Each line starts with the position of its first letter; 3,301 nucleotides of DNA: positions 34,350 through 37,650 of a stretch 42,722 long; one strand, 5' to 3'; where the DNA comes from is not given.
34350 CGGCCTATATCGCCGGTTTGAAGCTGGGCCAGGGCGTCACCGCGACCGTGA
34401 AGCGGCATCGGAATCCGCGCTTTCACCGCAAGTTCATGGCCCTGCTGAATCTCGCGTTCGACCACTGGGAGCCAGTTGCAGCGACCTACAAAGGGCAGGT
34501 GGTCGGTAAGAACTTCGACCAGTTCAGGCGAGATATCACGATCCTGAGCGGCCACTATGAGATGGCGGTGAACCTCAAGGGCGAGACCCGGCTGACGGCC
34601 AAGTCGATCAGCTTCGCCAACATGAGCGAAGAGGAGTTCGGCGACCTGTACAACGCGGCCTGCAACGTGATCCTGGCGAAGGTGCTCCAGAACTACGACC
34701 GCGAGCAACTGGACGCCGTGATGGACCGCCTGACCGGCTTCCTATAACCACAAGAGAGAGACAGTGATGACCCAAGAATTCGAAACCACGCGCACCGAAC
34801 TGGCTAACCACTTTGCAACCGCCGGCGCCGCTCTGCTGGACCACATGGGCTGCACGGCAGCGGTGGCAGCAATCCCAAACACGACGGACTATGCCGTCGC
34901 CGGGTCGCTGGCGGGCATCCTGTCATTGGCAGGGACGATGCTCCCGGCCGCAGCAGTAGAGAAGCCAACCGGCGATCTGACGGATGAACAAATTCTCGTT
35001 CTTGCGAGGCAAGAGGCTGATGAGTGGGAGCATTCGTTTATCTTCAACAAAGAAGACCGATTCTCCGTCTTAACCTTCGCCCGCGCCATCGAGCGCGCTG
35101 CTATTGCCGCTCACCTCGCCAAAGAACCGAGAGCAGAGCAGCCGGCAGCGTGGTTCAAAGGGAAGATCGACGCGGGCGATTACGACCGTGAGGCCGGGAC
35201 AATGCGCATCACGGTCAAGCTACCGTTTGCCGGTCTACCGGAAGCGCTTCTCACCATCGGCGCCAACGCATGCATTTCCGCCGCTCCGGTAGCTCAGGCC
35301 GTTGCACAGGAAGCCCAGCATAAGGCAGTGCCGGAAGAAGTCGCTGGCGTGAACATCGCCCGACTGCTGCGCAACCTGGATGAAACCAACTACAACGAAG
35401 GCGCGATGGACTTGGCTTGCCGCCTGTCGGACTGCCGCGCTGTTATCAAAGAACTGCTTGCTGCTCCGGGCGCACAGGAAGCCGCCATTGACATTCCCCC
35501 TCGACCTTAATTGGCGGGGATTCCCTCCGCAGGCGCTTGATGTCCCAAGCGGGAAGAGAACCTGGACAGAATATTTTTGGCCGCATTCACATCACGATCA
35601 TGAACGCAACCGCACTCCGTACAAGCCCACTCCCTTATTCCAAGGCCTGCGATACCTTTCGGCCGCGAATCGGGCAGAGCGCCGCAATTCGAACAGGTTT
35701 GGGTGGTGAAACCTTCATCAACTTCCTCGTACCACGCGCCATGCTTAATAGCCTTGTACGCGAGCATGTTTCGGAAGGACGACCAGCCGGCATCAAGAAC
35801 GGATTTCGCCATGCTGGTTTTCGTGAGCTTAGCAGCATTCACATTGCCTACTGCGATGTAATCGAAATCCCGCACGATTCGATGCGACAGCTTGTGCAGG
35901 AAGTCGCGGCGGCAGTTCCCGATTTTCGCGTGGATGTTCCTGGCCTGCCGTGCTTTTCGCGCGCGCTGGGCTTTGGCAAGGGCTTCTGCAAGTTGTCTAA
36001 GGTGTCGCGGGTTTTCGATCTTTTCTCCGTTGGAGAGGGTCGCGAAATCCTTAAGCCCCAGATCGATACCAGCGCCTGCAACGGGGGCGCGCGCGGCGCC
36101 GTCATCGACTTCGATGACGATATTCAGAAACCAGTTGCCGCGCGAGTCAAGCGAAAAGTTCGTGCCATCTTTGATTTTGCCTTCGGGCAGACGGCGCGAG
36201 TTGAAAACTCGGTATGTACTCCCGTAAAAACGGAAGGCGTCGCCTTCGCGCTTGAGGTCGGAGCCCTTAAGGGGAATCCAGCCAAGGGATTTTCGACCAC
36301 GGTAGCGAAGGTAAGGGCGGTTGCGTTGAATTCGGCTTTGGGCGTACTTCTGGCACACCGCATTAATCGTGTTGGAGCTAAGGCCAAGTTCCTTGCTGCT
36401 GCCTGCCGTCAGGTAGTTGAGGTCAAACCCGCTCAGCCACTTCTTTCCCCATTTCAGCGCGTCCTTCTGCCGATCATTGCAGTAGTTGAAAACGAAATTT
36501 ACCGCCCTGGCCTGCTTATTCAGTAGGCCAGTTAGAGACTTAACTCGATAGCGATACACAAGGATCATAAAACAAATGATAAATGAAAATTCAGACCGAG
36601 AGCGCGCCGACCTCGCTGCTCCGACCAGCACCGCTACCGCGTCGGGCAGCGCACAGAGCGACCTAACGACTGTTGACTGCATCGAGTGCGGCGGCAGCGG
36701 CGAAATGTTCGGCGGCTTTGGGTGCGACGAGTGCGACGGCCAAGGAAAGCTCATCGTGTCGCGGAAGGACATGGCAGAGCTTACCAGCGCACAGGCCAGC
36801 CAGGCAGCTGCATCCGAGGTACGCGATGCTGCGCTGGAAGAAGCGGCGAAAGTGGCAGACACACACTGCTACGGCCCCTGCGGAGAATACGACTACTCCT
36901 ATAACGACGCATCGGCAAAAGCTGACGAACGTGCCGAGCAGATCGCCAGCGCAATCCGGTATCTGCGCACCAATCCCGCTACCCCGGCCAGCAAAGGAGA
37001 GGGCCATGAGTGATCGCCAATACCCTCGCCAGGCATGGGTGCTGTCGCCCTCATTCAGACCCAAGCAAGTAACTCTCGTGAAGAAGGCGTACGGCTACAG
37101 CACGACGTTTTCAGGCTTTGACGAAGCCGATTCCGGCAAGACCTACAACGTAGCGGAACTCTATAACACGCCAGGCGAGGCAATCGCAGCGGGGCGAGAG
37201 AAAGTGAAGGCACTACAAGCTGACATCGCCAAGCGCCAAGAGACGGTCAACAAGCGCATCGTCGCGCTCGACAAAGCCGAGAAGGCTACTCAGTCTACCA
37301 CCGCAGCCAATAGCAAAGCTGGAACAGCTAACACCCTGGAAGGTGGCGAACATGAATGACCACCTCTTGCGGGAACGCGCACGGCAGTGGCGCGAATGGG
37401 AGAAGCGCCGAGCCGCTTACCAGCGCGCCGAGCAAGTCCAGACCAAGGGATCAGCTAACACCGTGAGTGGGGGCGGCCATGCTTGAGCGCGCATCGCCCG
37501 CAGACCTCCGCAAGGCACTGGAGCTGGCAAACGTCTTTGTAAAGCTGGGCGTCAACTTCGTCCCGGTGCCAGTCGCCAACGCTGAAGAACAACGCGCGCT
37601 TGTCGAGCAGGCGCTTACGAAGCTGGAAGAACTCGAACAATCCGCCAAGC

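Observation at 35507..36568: Stand-alone TnpB-family gene sitting antisense inside the PL early operon of a temperate phage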

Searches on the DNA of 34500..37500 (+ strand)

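Call 5: search_dna_similar(query=window:34500-37500:+, collection=phages, mode=near, max_rows=30)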
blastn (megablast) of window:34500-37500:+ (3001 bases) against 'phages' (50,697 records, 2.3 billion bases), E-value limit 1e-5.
No match.

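Call 47: search_rna_families(source=window, start=35200, end=36700, threshold=evalue, max_evalue=1)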
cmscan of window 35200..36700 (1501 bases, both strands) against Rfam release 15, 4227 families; matches with E-value up to 1: 1.
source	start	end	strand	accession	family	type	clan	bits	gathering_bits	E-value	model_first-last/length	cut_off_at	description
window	35455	35541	+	RF01532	TB10Cs3H2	Gene; snRNA; snoRNA; HACA-box;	-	21.7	45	0.46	1-69/69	no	Trypanosomatid snoRNA TB10Cs3H2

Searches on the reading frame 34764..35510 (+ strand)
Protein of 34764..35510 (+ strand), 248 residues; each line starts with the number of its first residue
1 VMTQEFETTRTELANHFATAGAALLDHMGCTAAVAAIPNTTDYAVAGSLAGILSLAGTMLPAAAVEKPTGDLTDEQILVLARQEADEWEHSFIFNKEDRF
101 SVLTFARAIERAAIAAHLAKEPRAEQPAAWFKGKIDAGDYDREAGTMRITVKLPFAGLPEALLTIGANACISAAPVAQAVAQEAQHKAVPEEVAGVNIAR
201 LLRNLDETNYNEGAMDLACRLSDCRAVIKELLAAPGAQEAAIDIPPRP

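Call 24: search_protein_families(library=pfam, proteins=[window:34764-35510:+], max_evalue=0.01)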
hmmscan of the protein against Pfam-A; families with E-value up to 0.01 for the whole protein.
window:34764-35510:+ (248 aa): 0 families

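Call 26: search_protein_families(library=phrogs, proteins=[window:34764-35510:+], max_evalue=0.001)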
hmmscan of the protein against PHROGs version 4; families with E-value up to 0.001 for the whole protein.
window:34764-35510:+ (248 aa): 0 families
